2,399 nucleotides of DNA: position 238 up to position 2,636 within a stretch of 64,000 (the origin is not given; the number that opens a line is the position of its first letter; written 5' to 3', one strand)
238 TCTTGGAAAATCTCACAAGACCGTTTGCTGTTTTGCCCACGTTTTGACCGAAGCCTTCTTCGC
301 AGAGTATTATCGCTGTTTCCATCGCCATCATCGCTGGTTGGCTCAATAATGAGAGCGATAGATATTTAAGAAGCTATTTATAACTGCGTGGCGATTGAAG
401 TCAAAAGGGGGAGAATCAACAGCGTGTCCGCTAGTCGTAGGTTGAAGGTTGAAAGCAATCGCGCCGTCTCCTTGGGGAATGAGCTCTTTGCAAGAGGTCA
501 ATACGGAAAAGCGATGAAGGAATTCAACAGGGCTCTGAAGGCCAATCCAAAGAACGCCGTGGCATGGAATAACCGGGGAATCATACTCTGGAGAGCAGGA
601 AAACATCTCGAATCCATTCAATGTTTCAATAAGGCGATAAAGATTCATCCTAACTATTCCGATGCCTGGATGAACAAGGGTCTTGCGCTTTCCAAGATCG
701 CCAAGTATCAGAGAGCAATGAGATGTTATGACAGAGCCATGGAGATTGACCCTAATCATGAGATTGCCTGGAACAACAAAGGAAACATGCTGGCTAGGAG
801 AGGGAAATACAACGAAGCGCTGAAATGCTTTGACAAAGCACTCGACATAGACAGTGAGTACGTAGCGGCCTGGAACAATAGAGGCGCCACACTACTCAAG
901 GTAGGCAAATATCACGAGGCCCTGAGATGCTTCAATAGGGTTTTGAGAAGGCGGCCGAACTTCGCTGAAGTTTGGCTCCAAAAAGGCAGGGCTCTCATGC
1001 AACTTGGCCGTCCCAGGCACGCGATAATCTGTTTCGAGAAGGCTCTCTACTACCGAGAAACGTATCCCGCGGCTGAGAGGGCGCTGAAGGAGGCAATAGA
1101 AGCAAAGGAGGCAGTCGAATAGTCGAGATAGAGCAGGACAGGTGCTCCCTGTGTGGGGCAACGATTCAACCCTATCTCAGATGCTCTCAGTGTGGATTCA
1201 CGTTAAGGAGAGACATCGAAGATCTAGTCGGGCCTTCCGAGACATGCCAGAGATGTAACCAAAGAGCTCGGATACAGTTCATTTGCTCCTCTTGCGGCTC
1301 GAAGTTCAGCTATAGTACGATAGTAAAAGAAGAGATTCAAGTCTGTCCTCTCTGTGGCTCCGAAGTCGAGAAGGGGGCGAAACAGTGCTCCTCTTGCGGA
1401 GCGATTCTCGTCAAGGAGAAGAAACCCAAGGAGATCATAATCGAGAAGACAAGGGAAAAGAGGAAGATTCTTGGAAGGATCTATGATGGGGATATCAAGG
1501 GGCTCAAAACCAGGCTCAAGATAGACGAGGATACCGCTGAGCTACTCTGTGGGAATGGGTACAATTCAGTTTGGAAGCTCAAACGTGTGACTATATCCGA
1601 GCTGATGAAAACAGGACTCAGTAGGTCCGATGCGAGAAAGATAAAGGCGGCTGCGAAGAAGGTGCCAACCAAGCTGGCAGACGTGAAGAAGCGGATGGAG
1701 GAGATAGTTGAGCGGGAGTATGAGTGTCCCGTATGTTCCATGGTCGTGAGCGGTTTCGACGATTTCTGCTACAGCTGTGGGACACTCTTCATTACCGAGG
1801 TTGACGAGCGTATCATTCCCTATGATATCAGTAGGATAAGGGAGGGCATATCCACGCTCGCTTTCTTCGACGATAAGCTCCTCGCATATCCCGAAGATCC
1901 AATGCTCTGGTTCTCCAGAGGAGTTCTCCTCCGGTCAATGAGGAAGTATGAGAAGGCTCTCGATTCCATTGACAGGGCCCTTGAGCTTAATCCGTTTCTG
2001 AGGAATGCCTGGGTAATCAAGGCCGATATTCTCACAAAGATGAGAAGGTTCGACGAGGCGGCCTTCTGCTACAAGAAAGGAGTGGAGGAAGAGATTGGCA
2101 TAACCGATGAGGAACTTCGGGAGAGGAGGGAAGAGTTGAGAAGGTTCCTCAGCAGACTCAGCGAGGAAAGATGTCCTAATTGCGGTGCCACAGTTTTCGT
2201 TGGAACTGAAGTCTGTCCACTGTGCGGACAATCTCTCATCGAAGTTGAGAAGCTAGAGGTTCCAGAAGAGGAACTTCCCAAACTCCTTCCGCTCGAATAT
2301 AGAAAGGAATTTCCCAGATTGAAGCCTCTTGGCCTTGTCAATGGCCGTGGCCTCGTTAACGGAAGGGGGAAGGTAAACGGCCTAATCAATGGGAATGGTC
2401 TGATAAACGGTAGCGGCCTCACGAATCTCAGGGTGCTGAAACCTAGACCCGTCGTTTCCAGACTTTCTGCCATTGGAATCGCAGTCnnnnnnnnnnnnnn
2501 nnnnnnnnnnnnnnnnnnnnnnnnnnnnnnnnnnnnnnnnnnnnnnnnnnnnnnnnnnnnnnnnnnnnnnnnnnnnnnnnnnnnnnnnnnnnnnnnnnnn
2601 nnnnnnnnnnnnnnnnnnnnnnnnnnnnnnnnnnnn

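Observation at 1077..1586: Clearly coding zinc-ribbon array with no possible start codon: likely frameshift-interrupted fusion of the TPR ORF (388-1122) with the 1201-aa membrane protein ORF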

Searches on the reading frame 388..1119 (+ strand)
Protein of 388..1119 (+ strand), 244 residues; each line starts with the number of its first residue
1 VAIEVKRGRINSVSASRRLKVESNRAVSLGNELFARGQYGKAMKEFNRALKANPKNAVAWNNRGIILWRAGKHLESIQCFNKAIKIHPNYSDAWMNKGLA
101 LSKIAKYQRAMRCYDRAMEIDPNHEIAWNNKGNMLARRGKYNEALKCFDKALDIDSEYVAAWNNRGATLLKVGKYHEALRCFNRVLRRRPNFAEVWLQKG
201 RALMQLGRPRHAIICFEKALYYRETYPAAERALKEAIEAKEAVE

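Call 5: search_protein_families(library=pfam, proteins=[window:388-1119:+], max_evalue=0.01)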
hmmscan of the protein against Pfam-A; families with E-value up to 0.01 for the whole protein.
window:388-1119:+ (244 aa): 38 families (the best 25 are shown)
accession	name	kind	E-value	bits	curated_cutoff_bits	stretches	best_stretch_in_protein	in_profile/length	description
PF00515.34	TPR_1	-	1.5e-55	183.3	27.8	6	127-158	3-34/34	Tetratricopeptide repeat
PF07719.23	TPR_2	-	3.3e-48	158.3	27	6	127-157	3-33/34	Tetratricopeptide repeat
PF13414.12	TPR_11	-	3.3e-41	139.2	26.8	5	132-173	1-42/42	TPR repeat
PF13181.12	TPR_8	-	3.3e-38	127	25.7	5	193-224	1-32/34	Tetratricopeptide repeat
PF13431.12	TPR_17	-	9.4e-37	122.6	24.4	4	113-145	1-33/34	Tetratricopeptide repeat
PF13432.12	TPR_16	-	5e-30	104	32.7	3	29-90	3-64/65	Tetratricopeptide repeat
PF13428.12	TPR_14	-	1.9e-29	99.6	23.5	4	160-201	2-43/44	Tetratricopeptide repeat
PF13424.12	TPR_12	-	3.2e-27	95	30.1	3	126-189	4-75/77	Tetratricopeptide repeat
PF13371.12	TPR_9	-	6.5e-24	84.2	35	3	169-231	5-67/73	Tetratricopeptide repeat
PF14559.12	TPR_19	-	5.1e-22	78.4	25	3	169-226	1-58/68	Tetratricopeptide repeat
PF01239.28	PPTA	-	4.6e-18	64.2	29.5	2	42-67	4-29/32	Protein prenyltransferase alpha subunit repeat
PF13176.12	TPR_7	-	6.7e-15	54.3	27.9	0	127-155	1-29/36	Tetratricopeptide repeat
PF13374.12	TPR_10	-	1.1e-14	54.3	27.5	1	129-154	6-31/42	Tetratricopeptide repeat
PF13174.12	TPR_6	-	1.3e-11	44.7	26.3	0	92-123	1-32/33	Tetratricopeptide repeat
PF12895.13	ANAPC3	-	3.8e-11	43.5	27.2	2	106-184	4-81/82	Anaphase-promoting complex, cyclosome, subunit 3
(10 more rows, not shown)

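Call 45: search_protein_families(library=ncbifam, proteins=[window:424-1119:+], max_evalue=1)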
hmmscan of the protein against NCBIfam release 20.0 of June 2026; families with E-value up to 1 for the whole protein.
window:424-1119:+ (232 aa): 46 families (the best 25 are shown)
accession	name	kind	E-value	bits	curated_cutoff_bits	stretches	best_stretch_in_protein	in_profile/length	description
TIGR02521.1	type_IV_pilW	equivalog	2.4e-36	125.4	154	3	69-181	55-169/234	type IV pilus biogenesis/stability protein PilW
NF040959.1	MamA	equivalog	6.4e-25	87.8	200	2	12-143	72-203/204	magnetosome protein MamA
NF033920.0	C39_PA2778_fam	equivalog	3.3e-23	82.4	150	4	81-169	158-246/255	PA2778 family cysteine peptidase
NF033762.1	social_mot_Tgl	equivalog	1.9e-21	76.6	225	1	16-201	36-224/252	social motility TPR repeat lipoprotein Tgl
TIGR02917.1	PEP_TPR_lipo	equivalog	5.5e-21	74.2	312.2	2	10-152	362-504/899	XrtA/PEP-CTERM system TPR-repeat protein PrsT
NF008391.2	PRK11189.1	equivalog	2.4e-18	66.7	250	2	30-100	84-154/297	lipoprotein NlpI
TIGR00990.1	3a0801s09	subfamily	1e-17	64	757.25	1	25-201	308-487/615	mitochondrial import receptor subunit TOM70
TIGR02552.1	LcrH_SycD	equivalog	1.3e-17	63.8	104.8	3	76-145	49-118/136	SycD/LcrH family type III secretion system chaperone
NF047507.1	TPR_BatC_Lepto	exception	7e-16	58.3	175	3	50-118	63-135/214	TPR repeat-containing protein BatC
NF033758.1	gliding_GltE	equivalog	4.5e-15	55.5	225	3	14-61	293-340/411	adventurous gliding motility TPR repeat lipoprotein GltE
NF040561.1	PrimPol_Msp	equivalog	2.8e-13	49.3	200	4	131-207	9-85/515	CRISPR-associated primase-polymerase type A1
NF008757.0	PRK11788.1-5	equivalog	5.1e-12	45.6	363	3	124-227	191-294/388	lipopolysaccharide assembly protein LapB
TIGR04510.1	mod_pep_cyc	subfamily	1.2e-11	43.9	400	2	93-142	412-461/814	putative peptide modification system cyclase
NF047558.1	TPR_END_plus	domain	1.9e-10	40.5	32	1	115-147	1-33/56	TPR end-of-group domain-containing protein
NF052415.1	T3SS_chap_SctY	equivalog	6.2e-10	39.6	70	2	124-206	17-102/106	type III secretion apparatus assembly chaperone SctY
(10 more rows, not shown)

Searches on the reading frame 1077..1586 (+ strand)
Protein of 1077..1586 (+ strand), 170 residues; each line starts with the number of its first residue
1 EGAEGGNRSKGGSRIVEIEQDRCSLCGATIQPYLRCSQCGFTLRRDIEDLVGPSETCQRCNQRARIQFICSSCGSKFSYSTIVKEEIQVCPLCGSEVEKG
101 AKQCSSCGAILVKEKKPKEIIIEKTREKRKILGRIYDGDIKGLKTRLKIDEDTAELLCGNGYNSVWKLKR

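Call 5: search_protein_families(library=pfam, proteins=[window:1077-1586:+], max_evalue=0.01)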
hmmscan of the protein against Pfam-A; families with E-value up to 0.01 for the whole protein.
window:1077-1586:+ (170 aa): 10 families
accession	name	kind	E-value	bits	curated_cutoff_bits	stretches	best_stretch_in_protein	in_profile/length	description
PF12773.13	DZR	-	9.6e-07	29.3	27.3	2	57-108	1-45/45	Double zinc ribbon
PF13240.11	Zn_Ribbon_1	-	1.6e-06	28.1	25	1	90-110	2-22/23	zinc-ribbon domain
PF09723.15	Zn_ribbon_8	-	7.2e-05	23.2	34.4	1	68-99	6-39/41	Zinc ribbon domain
PF07282.18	Cas12f1-like_TNB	-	0.00023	21.7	26.3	0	22-47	30-54/60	Cas12f1-like, TNB domain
PF13248.11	Zn_ribbon_3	-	0.00028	20.7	27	1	89-109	4-24/26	zinc-ribbon domain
PF21344.3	Zn_ribbon_LysW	-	0.00033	20.7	27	0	70-98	3-32/46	Alpha-aminoadipate carrier protein LysW-like, globular domain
PF17032.10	Zn_ribbon_15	-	0.00062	21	28.9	0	68-108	38-73/73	zinc-ribbon family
PF18912.6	DZR_2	-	0.00075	19.7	27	0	89-111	9-31/56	Double zinc ribbon domain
PF07191.17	Zn_ribbon_6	-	0.002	18.5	25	0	55-77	17-39/67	Double zinc ribbon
PF23145.1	Zf_2nd_IFT121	-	0.0068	16.5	25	1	68-97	17-44/45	IFT121, second zinc finger domain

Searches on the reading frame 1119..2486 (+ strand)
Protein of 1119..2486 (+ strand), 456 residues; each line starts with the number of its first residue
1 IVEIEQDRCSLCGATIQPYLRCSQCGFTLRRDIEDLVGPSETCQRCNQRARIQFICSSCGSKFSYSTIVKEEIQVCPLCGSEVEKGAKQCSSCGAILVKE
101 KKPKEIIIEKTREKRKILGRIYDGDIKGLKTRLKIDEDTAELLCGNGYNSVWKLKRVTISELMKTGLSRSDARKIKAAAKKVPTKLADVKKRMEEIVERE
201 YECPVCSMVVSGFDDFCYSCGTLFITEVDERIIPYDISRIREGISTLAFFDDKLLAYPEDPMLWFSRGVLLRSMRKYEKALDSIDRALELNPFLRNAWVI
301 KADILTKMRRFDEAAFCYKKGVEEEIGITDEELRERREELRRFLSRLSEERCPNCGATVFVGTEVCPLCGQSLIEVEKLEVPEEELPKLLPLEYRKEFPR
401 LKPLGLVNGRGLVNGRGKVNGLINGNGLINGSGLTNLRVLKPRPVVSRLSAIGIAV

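Call 6: find_homologous_proteins(query=window:1119-2486:+)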
Query window:1119-2486:+ (456 aa): 15 proteins with E <= 0.001 among 8000 candidates.
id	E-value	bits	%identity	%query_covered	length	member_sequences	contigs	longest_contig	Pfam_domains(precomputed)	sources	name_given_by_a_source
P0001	5.0e-95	337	38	95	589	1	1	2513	PF13431.13,PF13414.13,PF17032.11,PF13176.13,PF13428.13,PF13248.12,PF12826.14,PF14520.13,PF12773.14,PF00515.35,PF13432.13,PF13181.13,PF07719.24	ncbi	ncbi:MAG: tetratricopeptide repeat protein, partial [Thermoplasmata archaeon]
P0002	4.4e-57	212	32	83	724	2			PF12826.14,PF18912.7,PF14520.13,PF12773.14,PF00633.30,PF13248.12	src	-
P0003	1.8e-31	128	27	93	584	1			PF13371.13,PF14520.13,PF12773.14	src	-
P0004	3.1e-31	127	29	81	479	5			PF13371.13,PF14520.13,PF12773.14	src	-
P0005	8.2e-27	112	29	94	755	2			PF14520.13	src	-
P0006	2.2e-23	101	26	63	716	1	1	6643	PF13431.13,PF13414.13,PF13428.13,PF13248.12,PF12826.14,PF14559.13,PF14520.13,PF12773.14,PF00515.35,PF13424.13,PF13181.13,PF07719.24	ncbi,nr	ncbi:MAG: helix-hairpin-helix domain-containing protein [Candidatus Thermoplasmatota archaeon]|nr:he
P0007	2.4e-20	91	31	20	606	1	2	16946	PF03704.24,PF13431.13,PF23914.2,PF13414.13,PF13176.13,PF13428.13,PF13374.13,PF14559.13,PF13371.13,PF00515.35,PF12895.14,PF13424.13,PF13432.13,PF13429.13,PF13181.13,PF01239.29,PF07719.24,PF13174.13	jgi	jgi:tetratricopeptide (TPR) repeat protein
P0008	2.5e-12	64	37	18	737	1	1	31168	PF03704.24,PF13431.13,PF23914.2,PF25062.2,PF13414.13,PF13176.13,PF12569.15,PF13428.13,PF13374.13,PF07721.21,PF14559.13,PF13371.13,PF00515.35,PF12895.14,PF13424.13,PF21033.5,PF13432.13,PF13181.13,PF01239.29,PF07719.24,PF13174.13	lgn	-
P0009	7.8e-12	63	26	94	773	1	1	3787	PF13431.13,PF13414.13,PF13176.13,PF13428.13,PF12826.14,PF14559.13,PF13371.13,PF14520.13,PF12773.14,PF00515.35,PF13424.13,PF13432.13,PF13181.13,PF00633.30,PF07719.24,PF13174.13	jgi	-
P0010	1.2e-9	56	36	16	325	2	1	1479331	PF10602.16,PF03704.24,PF13414.13,PF01535.27,PF12569.15,PF13374.13,PF24575.2,PF00515.35,PF13424.13,PF13429.13,PF07719.24,PF13174.13,PF20308.5,PF14853.13,PF13431.13,PF23914.2,PF25062.2,PF13176.13,PF13428.13,PF25064.2,PF14559.13,PF13371.13,PF22860.3,PF12895.14,PF21033.5,PF13432.13,PF13181.13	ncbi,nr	ncbi:Tetratricopeptide TPR_2 repeat protein [Methanocaldococcus lauensis]|nr:Tetratricopeptide TPR_2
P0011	1.8e-7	48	30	13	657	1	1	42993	PF03704.24,PF13431.13,PF23914.2,PF13414.13,PF13176.13,PF12569.15,PF13428.13,PF13374.13,PF14559.13,PF25575.1,PF10516.16,PF13371.13,PF00515.35,PF13424.13,PF13432.13,PF13429.13,PF13181.13,PF01239.29,PF07719.24,PF13174.13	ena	-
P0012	3.1e-7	48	33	19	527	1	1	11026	PF18912.7,PF13240.12,PF06745.20,PF08274.18,PF14417.13,PF12773.14,PF17032.11,PF13248.12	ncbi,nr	ncbi:MAG: zinc ribbon domain-containing protein, partial [Candidatus Thermoplasmatota archaeon]|nr:z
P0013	3.3e-7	48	35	14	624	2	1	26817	PF13431.13,PF23914.2,PF13414.13,PF13176.13,PF13428.13,PF25064.2,PF14559.13,PF24575.2,PF13371.13,PF00515.35,PF12895.14,PF13424.13,PF13432.13,PF13181.13,PF07719.24,PF13174.13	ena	-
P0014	3.5e-7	47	36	17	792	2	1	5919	PF03704.24,PF13414.13,PF12569.15,PF13844.13,PF13374.13,PF07721.21,PF00515.35,PF13424.13,PF13429.13,PF07719.24,PF13174.13,PF20308.5,PF13431.13,PF23914.2,PF25062.2,PF13176.13,PF13428.13,PF04733.21,PF14559.13,PF13371.13,PF12895.14,PF21033.5,PF13432.13,PF13181.13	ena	-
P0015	2.1e-6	45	31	14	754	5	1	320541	PF03704.24,PF13489.13,PF13414.13,PF12569.15,PF08241.19,PF13374.13,PF05401.17,PF13847.13,PF07721.21,PF24575.2,PF00515.35,PF13424.13,PF13429.13,PF07719.24,PF13174.13,PF14853.13,PF13431.13,PF23914.2,PF13176.13,PF13428.13,PF04733.21,PF14559.13,PF13371.13,PF13649.13,PF12895.14,PF21033.5,PF13432.13,PF1318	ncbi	-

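Call 9: find_encoding_contigs(protein=P0001, flank=5000, max_places=4)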
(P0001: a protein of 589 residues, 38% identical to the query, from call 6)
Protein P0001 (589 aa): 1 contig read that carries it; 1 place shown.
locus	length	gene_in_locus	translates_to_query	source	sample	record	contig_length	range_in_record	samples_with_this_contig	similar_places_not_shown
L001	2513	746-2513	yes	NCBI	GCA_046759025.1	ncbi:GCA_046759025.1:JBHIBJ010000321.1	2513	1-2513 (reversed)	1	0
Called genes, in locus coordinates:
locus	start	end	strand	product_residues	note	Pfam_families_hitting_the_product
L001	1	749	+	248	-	?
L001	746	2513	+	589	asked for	PF12773:DZR (faint), PF13248:Zn_ribbon_3 (weak), PF12826:HHH_2 (weak), PF14520:HHH_5, PF00515:TPR_1, PF07719:TPR_2 (weak), PF13428:TPR_14 (weak), PF13432:TPR_16 (weak), +5 more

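Call 22: find_related_loci(query=A3, collection=metagenome_contigs, flank=4000)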
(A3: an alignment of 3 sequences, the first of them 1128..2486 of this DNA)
Query A3 (453 aa) in metagenome_contigs; peptide patterns used: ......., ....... (x = any residue, [..] = any of these).
519 stretches matched a pattern; 1 encode a relative of the query (tblastn E <= 1e-3); 1 distinct loci.
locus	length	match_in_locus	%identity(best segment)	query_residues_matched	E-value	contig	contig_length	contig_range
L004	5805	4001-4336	22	255-354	7e-7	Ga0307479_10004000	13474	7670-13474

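Call 48: find_encoding_contigs(protein=P0006, flank=4000, max_places=3)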
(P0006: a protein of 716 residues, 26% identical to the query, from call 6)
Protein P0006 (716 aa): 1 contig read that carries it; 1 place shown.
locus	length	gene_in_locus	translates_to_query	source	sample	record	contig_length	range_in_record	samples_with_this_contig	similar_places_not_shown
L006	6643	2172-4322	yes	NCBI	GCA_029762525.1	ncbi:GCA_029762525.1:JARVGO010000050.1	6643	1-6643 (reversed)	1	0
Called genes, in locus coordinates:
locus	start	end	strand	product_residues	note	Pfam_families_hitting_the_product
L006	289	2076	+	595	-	-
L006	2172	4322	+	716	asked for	PF12773:DZR (faint), PF13248:Zn_ribbon_3 (faint), PF12826:HHH_2 (weak), PF14520:HHH_5, PF13424:TPR_12 (faint), PF07719:TPR_2 (faint), PF13414:TPR_11 (faint), PF13428:TPR_14 (faint), +4 more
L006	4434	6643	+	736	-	PF00041:fn3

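Call 49: find_encoding_contigs(protein=P0002, flank=4000, max_places=3)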
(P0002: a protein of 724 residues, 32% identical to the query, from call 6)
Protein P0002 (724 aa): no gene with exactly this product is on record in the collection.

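Call 50: find_encoding_contigs(protein=P0005, flank=4000, max_places=3)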
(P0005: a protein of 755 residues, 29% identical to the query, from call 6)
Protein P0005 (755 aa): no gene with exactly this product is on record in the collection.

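Call 69: predict_structure(alignment_id=A5)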
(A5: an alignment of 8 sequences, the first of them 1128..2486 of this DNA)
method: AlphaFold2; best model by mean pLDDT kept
length: 453 residues; sequences in the alignment: 8
mean_pLDDT: 62.7   pTM: 0.28
mean pLDDT of the five models: 62.7, 61.4, 61.4, 60.0, 59.3
residues with pLDDT >= 90: 32; 70-90: 180; 50-70: 90; < 50: 151
segments of 3 or more residues with pLDDT < 50: 96-116, 183-196, 220-239, 322-325, 341-344, 373-453
pLDDT, mean of each block of 10 residues (from residue 1): 68 86 80 74 85 86 66 62 68 50 28 44 84 90 80 82 88 84 42 44 54 54 36 38 73 85 86 90 93 86 86 78 51 63 61 72 72 43 30 25 26 29 33 32 41 44
secondary structure, 60 per line:
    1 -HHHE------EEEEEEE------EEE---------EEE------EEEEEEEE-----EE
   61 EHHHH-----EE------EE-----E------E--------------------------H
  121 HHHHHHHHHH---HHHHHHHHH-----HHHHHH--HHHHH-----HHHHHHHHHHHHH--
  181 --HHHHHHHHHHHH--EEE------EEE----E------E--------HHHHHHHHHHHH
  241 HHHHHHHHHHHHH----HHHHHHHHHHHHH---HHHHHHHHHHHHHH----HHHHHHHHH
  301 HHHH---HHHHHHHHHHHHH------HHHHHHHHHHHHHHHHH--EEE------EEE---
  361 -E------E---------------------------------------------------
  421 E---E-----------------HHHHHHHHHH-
elements in order: E12-18 E25-27 E37-39 E46-53 E59-61 H62-65 H120-130 H134-142 H148-153 H156-160 H166-178 H183-194 E197-199 E206-208 H229-253 H258-270 H274-287 H292-304 H308-320 H327-343 E346-348 E355-357 H443-452
